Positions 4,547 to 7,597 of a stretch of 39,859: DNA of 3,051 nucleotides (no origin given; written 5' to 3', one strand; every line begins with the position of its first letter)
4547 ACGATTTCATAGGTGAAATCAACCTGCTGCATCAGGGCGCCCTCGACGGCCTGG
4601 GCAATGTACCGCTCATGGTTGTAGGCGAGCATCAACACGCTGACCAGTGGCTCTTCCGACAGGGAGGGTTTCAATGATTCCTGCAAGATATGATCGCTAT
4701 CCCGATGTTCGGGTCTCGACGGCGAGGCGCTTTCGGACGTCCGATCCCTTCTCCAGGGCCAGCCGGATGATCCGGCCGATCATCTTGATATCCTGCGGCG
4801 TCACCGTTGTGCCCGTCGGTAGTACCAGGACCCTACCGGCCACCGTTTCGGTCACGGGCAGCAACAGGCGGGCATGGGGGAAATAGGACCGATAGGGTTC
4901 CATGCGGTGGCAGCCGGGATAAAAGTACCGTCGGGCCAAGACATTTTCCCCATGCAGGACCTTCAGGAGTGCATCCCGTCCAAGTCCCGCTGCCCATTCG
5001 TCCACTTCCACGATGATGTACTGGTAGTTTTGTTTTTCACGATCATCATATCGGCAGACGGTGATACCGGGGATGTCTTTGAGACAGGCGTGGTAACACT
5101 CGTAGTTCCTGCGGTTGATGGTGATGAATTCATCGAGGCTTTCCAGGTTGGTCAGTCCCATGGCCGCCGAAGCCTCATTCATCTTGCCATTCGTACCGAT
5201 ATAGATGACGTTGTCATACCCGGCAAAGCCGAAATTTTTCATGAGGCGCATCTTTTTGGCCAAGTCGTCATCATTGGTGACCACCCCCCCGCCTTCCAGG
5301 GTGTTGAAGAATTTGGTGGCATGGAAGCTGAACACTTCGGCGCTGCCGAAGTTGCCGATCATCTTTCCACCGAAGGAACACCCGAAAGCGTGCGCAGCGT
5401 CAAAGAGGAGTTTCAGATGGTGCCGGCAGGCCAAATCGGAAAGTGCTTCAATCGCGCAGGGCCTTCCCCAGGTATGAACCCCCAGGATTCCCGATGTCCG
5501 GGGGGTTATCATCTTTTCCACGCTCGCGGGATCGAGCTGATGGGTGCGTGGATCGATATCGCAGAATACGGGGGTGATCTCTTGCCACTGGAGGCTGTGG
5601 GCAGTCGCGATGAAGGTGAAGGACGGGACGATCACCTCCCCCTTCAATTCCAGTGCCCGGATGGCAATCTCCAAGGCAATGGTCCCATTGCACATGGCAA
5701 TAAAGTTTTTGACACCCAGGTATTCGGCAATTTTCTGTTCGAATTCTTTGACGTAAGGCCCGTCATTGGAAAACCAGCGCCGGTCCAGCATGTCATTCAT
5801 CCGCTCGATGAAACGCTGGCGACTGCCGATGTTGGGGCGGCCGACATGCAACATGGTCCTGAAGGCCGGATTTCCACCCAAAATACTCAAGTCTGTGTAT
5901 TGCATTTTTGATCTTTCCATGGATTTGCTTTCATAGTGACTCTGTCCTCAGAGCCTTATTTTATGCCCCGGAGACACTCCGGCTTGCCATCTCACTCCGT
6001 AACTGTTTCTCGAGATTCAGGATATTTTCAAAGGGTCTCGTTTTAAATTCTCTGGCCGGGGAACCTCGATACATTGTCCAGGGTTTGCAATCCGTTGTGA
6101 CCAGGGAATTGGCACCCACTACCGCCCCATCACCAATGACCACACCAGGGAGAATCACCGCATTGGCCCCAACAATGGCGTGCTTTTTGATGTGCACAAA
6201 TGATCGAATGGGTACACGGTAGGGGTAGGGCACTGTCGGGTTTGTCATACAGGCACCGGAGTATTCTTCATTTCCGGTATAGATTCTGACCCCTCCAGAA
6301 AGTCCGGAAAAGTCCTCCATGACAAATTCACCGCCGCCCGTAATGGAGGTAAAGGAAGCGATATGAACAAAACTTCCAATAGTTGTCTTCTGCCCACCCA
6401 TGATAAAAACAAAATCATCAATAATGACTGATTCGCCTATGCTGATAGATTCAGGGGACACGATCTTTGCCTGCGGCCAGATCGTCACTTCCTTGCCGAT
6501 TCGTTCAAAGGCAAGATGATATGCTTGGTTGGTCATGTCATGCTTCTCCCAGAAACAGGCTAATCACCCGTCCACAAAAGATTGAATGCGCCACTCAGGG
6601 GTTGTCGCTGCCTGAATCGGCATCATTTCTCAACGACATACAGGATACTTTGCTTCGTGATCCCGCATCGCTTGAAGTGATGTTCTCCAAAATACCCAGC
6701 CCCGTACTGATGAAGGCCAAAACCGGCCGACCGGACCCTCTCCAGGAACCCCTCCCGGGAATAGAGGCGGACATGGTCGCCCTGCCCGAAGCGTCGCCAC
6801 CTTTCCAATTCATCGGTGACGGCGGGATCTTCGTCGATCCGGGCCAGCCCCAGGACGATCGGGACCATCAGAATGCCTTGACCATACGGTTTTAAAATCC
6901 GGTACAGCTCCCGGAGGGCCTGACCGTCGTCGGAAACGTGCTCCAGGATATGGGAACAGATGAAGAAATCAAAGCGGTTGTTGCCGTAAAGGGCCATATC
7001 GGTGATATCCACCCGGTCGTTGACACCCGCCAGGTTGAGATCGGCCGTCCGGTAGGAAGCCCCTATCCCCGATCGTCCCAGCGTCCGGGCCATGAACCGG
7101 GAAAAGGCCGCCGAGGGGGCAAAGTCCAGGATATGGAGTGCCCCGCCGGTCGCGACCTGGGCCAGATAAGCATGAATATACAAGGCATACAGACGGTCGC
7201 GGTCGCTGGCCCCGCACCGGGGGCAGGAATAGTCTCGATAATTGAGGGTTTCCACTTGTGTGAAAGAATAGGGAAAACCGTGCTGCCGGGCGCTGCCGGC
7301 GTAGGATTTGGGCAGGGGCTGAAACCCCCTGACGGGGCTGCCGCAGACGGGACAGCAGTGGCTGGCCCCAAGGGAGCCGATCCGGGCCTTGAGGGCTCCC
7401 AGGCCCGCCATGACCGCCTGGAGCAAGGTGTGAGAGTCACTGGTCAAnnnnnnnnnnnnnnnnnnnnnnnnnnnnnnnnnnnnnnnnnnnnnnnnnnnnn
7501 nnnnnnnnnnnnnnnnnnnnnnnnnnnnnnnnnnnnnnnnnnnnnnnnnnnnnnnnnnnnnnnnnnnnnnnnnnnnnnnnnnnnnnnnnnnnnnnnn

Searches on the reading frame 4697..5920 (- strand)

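Call 50: search_protein_families(library=pfam, proteins=[window:4697-5920:-], max_evalue=0.001)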
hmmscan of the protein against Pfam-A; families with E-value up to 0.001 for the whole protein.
window:4697-5920:- (407 aa): 3 families
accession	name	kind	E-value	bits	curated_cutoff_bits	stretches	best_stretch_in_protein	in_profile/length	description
PF01041.23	DegT_DnrJ_EryC1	-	1.1e-108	364.2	19.8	1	35-385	5-359/360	DegT/DnrJ/EryC1/StrS aminotransferase family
PF00155.27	Aminotran_1_2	-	1.5e-06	28.1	19.7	1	37-182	22-193/361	Aminotransferase class I and II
PF01212.27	Beta_elim_lyase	-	0.00056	19.8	27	0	54-227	31-223/288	Beta-eliminating lyase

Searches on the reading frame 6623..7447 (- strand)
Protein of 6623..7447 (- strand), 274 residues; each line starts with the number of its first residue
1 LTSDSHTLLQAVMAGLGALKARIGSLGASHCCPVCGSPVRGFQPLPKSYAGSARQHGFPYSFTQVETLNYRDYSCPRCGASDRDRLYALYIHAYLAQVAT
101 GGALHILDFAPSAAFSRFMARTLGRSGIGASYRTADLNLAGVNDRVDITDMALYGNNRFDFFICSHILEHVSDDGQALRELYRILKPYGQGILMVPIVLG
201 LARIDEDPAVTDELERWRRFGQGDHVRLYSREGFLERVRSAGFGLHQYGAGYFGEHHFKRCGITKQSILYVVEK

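Call 50: search_protein_families(library=pfam, proteins=[window:6623-7447:-], max_evalue=0.001)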
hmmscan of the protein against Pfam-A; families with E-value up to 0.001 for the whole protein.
window:6623-7447:- (274 aa): 4 families
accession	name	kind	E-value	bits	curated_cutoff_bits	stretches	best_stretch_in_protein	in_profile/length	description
PF13489.12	Methyltransf_23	-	2.7e-09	37.4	27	1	132-246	47-162/164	Methyltransferase domain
PF08241.18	Methyltransf_11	-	2.5e-08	34.9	21.2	1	146-190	49-92/95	Methyltransferase domain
PF13649.12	Methyltransf_25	-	0.00013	23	27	1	146-189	53-97/97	Methyltransferase domain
PF08242.18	Methyltransf_12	-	0.00027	22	30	1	143-189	50-96/98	Methyltransferase domain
